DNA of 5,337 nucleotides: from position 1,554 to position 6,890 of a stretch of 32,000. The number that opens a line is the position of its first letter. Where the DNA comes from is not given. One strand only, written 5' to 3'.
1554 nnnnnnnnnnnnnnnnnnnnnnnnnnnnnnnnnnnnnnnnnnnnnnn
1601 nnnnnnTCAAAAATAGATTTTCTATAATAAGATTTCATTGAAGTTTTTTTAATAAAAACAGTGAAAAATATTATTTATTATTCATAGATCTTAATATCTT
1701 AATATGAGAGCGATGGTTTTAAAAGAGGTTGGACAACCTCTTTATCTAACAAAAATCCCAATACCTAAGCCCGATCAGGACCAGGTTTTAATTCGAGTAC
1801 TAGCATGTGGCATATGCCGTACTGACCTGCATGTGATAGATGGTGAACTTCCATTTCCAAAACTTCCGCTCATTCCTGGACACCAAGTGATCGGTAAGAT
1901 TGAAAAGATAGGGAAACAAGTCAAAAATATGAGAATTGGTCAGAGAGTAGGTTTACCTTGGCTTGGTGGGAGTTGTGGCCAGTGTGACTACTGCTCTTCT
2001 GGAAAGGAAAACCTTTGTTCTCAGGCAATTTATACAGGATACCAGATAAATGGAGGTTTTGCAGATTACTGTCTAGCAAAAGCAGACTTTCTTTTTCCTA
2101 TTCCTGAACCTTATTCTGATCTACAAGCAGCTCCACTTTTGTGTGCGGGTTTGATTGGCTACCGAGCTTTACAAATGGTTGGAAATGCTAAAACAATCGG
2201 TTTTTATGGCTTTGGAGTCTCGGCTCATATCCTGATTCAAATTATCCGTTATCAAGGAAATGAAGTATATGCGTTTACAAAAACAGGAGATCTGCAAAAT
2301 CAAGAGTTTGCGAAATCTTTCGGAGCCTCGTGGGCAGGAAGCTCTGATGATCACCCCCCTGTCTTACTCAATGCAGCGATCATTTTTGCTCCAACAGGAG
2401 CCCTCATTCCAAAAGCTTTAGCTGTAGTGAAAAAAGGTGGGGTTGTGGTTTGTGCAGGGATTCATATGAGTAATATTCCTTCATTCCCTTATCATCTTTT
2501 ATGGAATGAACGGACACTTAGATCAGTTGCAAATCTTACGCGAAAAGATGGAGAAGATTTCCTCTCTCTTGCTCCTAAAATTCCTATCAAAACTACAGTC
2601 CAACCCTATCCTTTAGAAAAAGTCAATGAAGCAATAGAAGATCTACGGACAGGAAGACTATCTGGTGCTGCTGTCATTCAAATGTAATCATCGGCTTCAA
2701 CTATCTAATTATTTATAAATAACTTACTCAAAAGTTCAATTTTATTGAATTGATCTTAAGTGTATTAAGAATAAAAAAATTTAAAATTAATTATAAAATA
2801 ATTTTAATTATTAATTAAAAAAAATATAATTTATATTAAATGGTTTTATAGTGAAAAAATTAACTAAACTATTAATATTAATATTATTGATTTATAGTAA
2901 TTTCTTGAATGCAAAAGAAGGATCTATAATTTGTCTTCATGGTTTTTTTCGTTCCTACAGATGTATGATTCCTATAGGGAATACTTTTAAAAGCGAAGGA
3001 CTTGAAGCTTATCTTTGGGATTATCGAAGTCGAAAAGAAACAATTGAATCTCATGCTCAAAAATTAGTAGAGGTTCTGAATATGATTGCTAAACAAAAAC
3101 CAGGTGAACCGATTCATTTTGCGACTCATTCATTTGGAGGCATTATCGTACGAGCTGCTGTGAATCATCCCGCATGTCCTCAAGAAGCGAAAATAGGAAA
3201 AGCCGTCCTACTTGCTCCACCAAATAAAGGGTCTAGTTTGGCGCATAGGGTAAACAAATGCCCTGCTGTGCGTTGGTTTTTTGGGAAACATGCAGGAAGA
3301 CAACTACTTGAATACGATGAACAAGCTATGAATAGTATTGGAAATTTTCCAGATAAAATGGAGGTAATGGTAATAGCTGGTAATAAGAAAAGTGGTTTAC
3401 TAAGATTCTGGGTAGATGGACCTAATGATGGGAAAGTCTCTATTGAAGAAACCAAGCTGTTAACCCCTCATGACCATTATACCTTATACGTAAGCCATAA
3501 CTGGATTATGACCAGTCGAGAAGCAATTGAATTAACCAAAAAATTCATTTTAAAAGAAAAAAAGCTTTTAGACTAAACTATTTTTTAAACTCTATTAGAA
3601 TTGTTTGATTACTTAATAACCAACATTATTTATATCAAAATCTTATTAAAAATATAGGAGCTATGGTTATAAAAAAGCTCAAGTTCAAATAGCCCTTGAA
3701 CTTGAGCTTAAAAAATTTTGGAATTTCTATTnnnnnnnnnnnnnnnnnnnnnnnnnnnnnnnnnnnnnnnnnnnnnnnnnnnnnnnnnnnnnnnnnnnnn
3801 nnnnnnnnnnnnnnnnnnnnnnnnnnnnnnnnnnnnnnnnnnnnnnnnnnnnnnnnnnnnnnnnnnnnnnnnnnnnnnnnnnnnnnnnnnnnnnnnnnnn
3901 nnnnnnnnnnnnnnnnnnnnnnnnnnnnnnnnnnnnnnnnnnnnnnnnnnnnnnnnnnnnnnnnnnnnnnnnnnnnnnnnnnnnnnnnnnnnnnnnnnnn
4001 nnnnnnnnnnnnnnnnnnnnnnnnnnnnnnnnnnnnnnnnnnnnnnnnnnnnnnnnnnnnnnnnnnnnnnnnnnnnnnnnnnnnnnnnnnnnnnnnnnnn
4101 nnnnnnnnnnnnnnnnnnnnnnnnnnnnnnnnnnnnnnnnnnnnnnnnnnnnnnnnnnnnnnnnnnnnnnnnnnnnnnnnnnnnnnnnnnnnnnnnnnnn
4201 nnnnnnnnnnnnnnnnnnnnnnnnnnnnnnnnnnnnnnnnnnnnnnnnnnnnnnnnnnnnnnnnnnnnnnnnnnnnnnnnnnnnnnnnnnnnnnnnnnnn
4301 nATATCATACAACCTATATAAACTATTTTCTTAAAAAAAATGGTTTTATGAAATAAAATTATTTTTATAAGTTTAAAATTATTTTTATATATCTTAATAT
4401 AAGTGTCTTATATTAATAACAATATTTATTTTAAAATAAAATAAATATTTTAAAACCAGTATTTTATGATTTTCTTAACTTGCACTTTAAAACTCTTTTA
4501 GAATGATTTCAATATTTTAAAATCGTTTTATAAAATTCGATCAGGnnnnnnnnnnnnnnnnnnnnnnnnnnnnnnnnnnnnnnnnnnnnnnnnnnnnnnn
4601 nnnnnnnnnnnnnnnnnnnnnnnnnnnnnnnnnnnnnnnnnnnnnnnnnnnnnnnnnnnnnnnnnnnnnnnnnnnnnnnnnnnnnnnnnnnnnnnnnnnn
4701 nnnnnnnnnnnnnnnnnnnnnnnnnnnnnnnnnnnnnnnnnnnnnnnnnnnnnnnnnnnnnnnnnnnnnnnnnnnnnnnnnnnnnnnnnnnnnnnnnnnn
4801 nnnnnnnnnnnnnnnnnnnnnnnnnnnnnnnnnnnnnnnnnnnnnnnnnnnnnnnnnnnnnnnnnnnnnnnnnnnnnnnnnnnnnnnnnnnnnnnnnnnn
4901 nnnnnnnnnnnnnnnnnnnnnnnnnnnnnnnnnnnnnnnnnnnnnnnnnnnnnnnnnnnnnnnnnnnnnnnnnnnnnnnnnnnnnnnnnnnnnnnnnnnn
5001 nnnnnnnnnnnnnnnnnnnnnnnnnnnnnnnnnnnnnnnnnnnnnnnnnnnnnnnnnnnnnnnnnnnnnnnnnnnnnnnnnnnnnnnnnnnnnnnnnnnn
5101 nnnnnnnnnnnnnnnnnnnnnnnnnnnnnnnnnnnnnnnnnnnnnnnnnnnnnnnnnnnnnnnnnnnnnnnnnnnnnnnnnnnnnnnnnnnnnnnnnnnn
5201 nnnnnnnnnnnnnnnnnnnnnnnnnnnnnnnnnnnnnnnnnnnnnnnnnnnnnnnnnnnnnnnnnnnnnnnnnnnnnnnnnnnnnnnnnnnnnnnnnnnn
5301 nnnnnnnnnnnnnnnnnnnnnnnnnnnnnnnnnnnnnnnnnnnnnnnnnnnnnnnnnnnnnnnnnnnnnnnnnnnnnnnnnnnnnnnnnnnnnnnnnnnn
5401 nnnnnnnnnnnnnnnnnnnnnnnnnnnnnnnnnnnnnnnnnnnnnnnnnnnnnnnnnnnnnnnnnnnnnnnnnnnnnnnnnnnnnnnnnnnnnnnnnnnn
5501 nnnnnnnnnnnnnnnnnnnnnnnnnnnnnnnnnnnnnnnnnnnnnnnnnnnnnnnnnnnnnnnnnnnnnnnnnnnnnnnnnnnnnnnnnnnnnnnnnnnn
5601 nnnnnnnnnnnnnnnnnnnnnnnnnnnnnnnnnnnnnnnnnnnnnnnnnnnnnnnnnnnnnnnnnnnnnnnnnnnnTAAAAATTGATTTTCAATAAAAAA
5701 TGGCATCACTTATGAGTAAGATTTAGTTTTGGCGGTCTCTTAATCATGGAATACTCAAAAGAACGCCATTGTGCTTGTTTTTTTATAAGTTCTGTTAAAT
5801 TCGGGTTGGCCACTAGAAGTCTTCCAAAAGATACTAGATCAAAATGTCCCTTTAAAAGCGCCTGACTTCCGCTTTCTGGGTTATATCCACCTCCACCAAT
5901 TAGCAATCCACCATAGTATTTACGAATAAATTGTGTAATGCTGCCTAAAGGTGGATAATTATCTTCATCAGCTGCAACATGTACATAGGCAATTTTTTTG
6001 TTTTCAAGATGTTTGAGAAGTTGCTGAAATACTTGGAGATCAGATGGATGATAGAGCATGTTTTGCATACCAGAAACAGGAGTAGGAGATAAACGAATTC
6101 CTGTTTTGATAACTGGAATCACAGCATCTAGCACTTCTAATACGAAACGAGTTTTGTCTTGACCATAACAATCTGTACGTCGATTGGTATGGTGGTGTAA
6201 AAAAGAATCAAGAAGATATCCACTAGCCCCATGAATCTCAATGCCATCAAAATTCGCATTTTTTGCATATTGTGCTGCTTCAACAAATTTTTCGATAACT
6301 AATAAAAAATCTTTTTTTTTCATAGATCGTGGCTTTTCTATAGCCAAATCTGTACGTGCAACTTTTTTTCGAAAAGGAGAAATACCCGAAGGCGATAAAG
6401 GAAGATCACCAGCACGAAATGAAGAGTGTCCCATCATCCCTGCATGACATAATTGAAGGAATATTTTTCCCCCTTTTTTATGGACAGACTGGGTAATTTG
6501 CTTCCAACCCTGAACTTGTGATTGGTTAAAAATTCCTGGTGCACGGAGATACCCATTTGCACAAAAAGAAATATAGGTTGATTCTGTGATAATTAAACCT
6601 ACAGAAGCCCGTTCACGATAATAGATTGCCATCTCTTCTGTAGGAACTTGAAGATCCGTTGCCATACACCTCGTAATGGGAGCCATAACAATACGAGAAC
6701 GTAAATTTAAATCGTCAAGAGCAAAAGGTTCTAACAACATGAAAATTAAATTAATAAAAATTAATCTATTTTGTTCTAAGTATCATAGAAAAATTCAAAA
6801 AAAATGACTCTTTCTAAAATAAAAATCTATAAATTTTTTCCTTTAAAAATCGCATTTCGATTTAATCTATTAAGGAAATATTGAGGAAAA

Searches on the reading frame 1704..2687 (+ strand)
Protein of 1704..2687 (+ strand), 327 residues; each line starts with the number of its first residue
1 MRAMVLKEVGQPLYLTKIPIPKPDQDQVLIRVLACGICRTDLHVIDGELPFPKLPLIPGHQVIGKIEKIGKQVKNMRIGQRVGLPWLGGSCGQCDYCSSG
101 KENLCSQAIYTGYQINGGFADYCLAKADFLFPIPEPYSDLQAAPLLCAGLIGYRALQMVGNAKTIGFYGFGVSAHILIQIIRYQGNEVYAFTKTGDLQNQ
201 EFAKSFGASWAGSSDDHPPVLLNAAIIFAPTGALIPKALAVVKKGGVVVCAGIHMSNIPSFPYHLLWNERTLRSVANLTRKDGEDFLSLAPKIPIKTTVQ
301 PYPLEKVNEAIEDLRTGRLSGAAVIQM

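Call 26: search_protein_families(library=pfam, proteins=[window:1704-2687:+], max_evalue=0.0001)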
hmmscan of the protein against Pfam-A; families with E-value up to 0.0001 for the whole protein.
window:1704-2687:+ (327 aa): 2 families
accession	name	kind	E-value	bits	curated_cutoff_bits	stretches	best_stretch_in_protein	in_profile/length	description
PF08240.17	ADH_N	-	1.3e-31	109.4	23.5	1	25-135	2-104/104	Alcohol dehydrogenase GroES-like domain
PF00107.32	ADH_zinc_N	-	4.5e-05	23.8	31.8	1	175-288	4-125/129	Zinc-binding dehydrogenase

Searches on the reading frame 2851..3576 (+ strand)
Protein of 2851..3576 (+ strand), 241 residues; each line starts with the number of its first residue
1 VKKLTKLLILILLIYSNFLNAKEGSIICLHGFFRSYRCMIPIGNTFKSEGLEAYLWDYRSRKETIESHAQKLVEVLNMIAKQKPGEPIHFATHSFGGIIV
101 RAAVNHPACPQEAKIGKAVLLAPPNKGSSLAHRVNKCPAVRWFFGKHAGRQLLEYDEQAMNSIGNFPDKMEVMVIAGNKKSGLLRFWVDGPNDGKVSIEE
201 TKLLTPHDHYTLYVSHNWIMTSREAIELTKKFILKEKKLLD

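Call 26: search_protein_families(library=pfam, proteins=[window:2851-3576:+], max_evalue=0.0001)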
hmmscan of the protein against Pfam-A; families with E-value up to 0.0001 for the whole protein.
window:2851-3576:+ (241 aa): 4 families
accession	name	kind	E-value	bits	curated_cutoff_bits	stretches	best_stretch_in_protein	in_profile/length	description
PF12146.15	Hydrolase_4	-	3.5e-08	33.5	27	1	22-148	3-134/239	Serine aminopeptidase, S33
PF24096.1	DUF7379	-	2.2e-06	28.2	33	1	56-135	41-122/191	Domain of unknown function (DUF7379)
PF05990.18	DUF900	-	2.5e-05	24.3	20.5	1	53-123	61-135/232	Alpha/beta hydrolase of unknown function (DUF900)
PF12697.13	Abhydrolase_6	-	3.1e-05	25.2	26.3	1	26-147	1-117/217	Alpha/beta hydrolase family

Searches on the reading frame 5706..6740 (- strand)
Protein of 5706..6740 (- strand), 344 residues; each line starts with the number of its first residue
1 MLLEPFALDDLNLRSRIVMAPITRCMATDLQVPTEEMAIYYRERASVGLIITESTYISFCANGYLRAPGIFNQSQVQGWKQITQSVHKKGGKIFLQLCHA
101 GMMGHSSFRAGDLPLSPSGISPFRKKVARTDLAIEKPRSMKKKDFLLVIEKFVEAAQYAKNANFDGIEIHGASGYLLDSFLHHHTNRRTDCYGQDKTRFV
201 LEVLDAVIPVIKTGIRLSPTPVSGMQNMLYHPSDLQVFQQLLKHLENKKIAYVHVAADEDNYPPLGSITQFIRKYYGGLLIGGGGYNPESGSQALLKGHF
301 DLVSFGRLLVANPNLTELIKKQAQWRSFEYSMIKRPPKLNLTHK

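Call 26: search_protein_families(library=pfam, proteins=[window:5706-6740:-], max_evalue=0.0001)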
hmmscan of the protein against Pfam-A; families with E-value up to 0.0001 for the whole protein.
window:5706-6740:- (344 aa): 1 family
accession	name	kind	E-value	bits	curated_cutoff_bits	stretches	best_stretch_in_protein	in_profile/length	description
PF00724.26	Oxidored_FMN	-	3.5e-65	221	27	1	2-322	2-338/342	NADH:flavin oxidoreductase / NADH oxidase family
